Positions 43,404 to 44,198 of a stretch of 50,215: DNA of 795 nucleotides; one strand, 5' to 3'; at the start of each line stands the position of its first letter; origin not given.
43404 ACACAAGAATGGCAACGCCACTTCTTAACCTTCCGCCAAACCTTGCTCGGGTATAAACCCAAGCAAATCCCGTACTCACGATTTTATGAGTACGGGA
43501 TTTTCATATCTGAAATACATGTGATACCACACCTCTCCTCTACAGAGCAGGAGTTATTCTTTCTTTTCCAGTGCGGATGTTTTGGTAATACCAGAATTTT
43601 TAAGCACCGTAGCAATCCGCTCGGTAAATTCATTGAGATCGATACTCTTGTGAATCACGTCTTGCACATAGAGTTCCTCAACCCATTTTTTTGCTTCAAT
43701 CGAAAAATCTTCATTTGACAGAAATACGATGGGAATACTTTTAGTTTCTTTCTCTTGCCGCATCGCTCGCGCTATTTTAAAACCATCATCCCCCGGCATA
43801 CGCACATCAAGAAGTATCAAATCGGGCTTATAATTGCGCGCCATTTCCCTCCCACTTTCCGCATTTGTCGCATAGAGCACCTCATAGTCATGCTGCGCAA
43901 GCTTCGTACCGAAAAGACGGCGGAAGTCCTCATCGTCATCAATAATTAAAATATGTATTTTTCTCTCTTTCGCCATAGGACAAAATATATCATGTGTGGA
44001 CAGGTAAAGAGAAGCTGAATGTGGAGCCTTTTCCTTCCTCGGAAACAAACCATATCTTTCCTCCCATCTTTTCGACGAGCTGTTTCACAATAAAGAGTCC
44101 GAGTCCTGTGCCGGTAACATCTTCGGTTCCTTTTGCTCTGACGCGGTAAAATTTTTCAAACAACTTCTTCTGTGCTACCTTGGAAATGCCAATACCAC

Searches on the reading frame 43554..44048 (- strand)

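Call 77: search_protein_families(library=pfam, proteins=[window:43554-44048:-], max_evalue=0.001)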
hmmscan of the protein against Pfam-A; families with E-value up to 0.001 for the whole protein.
window:43554-44048:- (164 aa): 2 families
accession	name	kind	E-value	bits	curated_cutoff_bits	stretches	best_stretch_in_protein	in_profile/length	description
PF00072.30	Response_reg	-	3.6e-22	79.1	30.2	1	33-145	1-110/111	Response regulator receiver domain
PF23198.2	PDE8A_N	-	0.00028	21.2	29.6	1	29-121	8-102/147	PDE8A-like, N-terminal domain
